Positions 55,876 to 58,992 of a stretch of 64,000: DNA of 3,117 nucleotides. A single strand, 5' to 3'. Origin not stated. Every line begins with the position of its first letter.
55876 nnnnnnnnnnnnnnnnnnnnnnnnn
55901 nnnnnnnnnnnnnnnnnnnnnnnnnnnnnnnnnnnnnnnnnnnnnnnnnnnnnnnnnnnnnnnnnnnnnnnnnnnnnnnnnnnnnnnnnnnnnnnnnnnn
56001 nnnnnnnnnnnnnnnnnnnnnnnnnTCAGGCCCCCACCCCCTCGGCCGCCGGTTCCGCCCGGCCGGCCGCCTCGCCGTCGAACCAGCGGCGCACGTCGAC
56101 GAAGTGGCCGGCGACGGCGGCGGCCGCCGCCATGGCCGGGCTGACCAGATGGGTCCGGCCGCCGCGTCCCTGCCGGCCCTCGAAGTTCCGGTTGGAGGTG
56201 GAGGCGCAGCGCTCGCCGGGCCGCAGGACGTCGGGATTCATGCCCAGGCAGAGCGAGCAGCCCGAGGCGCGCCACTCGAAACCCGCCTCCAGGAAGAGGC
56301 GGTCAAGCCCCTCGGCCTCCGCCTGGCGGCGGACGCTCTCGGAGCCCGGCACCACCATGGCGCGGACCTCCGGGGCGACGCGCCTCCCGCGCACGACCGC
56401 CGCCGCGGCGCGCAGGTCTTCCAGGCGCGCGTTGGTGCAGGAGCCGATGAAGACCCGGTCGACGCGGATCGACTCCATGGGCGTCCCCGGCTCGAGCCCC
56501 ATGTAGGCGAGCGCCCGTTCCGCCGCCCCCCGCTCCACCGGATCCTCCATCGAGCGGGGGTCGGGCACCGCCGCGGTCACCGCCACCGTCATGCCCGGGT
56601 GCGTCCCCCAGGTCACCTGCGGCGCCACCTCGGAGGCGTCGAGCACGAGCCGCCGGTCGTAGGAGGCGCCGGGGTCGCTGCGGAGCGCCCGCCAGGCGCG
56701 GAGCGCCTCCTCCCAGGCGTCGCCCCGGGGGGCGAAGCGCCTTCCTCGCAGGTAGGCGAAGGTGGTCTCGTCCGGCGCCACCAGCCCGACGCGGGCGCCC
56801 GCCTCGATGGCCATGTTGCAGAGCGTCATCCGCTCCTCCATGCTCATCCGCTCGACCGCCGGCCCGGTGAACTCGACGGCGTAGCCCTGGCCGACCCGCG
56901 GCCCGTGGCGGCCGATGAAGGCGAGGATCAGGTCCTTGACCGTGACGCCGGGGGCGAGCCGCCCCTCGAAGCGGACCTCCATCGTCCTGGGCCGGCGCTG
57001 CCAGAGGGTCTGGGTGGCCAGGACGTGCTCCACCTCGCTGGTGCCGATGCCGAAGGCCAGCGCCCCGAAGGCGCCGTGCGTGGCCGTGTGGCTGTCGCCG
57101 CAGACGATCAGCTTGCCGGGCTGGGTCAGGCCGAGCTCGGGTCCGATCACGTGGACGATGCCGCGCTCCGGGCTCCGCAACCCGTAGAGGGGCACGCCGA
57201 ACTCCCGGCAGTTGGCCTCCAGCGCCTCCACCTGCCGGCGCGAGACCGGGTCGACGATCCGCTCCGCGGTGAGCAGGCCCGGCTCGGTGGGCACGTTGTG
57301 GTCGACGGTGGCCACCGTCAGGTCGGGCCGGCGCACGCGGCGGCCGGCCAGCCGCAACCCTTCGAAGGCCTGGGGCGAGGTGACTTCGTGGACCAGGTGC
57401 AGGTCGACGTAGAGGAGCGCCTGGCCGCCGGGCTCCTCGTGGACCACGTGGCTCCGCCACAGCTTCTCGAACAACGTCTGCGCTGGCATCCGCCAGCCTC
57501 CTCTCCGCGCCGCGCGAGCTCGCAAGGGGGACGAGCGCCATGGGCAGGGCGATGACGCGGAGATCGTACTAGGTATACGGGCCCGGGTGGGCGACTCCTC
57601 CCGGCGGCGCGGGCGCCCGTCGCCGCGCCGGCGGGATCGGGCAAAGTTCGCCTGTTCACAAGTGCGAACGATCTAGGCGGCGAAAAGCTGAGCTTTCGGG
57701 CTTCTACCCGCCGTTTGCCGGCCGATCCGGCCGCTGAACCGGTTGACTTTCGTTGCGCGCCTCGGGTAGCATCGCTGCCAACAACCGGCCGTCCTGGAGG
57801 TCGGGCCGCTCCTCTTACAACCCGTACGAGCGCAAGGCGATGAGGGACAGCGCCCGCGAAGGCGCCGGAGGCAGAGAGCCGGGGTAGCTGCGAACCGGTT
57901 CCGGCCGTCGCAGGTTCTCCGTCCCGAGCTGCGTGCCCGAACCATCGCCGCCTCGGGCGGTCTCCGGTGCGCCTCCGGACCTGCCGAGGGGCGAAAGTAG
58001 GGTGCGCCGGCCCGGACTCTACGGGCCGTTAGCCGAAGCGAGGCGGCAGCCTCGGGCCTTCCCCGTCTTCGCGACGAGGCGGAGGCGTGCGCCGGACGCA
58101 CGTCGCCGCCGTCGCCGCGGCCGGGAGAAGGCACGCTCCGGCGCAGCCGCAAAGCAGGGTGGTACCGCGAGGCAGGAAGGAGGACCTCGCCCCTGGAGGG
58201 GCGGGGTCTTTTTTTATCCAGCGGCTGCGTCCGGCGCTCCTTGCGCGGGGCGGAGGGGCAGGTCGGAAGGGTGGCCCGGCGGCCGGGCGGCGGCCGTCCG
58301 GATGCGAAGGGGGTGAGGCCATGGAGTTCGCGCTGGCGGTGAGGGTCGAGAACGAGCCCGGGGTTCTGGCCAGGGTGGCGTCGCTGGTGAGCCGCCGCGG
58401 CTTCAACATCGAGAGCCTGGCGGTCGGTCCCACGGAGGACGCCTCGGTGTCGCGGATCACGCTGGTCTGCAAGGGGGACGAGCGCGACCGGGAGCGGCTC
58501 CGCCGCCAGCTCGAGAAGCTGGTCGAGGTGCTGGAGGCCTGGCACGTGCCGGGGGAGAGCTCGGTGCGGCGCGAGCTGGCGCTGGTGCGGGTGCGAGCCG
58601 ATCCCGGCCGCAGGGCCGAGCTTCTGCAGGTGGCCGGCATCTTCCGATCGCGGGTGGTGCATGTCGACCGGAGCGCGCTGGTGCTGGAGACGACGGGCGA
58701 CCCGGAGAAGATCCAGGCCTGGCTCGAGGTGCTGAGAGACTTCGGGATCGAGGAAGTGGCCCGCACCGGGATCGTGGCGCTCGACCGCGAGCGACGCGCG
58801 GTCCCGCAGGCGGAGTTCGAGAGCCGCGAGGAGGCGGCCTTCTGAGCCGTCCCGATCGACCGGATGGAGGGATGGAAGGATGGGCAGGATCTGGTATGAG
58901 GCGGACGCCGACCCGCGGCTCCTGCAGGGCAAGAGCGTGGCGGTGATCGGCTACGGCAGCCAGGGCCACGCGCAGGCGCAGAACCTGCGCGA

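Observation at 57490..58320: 830-nt bidirectional control region: a clear T-box leader on the plus side, an unexplained structured leader on the leuCD-ilvD side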

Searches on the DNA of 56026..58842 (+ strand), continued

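Call 53: search_rna_families(source=L098, start=60, end=480, threshold=evalue, max_evalue=1, show_alignments=2)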
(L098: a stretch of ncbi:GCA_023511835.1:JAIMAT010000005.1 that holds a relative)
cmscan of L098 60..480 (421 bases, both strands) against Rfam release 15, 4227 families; matches with E-value up to 1: 3.
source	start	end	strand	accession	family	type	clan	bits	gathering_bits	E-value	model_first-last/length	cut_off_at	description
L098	79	145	-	RF01772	rnk_pseudo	Cis-reg; leader;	-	23.4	55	0.084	1-108/108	no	Pseudomonas rnk leader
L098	102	163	-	RF00230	T-box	Cis-reg; leader;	-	22.3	93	0.0052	159-216/219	no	T-box leader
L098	81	162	-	RF02883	BcKCsr2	Gene; sRNA;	-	14.9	40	0.52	1-129/129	no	Burkholderia sRNA 2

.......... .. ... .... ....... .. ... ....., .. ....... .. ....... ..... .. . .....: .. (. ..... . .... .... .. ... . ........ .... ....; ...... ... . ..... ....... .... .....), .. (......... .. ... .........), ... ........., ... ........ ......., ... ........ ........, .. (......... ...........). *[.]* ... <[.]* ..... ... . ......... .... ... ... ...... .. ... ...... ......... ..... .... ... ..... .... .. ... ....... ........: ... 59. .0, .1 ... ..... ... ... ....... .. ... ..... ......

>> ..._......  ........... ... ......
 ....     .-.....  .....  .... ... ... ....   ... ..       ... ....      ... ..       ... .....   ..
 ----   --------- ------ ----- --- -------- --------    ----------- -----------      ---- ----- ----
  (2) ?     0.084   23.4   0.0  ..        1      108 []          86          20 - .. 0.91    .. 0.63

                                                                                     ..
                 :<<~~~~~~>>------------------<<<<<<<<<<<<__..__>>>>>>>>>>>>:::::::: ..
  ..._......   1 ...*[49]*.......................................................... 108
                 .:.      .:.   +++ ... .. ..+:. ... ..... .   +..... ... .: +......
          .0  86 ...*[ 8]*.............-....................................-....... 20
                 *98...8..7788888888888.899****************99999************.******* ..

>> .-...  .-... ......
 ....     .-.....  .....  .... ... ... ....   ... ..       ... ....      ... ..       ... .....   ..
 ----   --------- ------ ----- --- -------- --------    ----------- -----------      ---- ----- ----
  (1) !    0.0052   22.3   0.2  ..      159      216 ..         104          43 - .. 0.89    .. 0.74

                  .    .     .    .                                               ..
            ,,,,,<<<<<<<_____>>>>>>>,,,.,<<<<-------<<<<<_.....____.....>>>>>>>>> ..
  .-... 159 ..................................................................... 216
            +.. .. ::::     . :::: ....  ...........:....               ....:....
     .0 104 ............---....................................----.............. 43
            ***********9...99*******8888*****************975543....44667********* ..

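Call 69: search_rna_families(sources=[L084, L085], threshold=gathering, show_alignments=1)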
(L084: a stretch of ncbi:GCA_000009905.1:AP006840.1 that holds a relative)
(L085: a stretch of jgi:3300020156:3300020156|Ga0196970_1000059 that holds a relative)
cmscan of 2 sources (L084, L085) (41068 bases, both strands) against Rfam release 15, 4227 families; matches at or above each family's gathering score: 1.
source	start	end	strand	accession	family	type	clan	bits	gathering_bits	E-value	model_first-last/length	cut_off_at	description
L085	9687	9921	+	RF00230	T-box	Cis-reg; leader;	-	96.3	93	4.4e-20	1-219/219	no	T-box leader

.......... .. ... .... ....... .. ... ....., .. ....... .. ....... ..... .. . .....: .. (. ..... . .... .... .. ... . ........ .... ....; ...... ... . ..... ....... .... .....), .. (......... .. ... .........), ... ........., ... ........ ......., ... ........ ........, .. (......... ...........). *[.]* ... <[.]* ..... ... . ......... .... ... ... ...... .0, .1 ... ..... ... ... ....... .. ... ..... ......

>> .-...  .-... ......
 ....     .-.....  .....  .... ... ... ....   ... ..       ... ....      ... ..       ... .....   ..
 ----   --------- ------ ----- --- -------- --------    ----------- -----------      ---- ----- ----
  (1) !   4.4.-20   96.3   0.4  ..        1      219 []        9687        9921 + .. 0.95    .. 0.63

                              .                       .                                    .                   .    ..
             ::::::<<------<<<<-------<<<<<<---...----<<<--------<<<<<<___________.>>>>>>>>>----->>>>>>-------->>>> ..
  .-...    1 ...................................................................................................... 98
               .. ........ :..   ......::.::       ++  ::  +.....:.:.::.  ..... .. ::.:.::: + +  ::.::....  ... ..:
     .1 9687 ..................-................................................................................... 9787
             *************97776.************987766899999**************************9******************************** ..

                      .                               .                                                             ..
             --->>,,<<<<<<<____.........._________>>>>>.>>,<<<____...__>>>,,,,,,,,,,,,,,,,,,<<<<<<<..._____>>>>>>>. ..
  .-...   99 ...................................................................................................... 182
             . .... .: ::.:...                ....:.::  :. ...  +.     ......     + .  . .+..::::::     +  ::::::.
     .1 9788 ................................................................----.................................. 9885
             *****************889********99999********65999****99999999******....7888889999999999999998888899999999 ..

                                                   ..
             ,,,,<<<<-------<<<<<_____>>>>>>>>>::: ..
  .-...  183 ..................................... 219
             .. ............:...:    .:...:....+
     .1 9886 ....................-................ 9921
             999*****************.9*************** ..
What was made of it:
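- On T-box leader (RF00230): The orthologous L085 leader passes at 96.3 bits against a threshold of 93 (call 69).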

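Call 70: search_rna_families(source=window, start=57480, end=57745, threshold=evalue, max_evalue=10, show_alignments=0)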
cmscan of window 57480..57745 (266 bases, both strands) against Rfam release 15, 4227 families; matches with E-value up to 10: 5.
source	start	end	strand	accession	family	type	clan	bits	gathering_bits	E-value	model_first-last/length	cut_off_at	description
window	57640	57671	+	RF01356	CRISPR-DR28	Gene; CRISPR;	-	21.9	35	0.099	1-24/24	no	CRISPR RNA direct repeat element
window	57593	57661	+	RF01729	Termite-flg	Cis-reg;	-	18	40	0.53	1-106/106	no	Termite-flg RNA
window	57525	57595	+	RF01872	MEG3_2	Gene; lncRNA;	-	16.3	60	0.51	40-105/105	no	Maternally expressed 3 conserved region 2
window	57681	57739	+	RF01119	sR32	Gene; snRNA; snoRNA; CD-box;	-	9.1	40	4.2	1-57/57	no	Small nucleolar RNA sR32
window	57607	57657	+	RF01681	P4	Gene; sRNA;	-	8.4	37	5.9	74-128/215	no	Pseudomonas sRNA P4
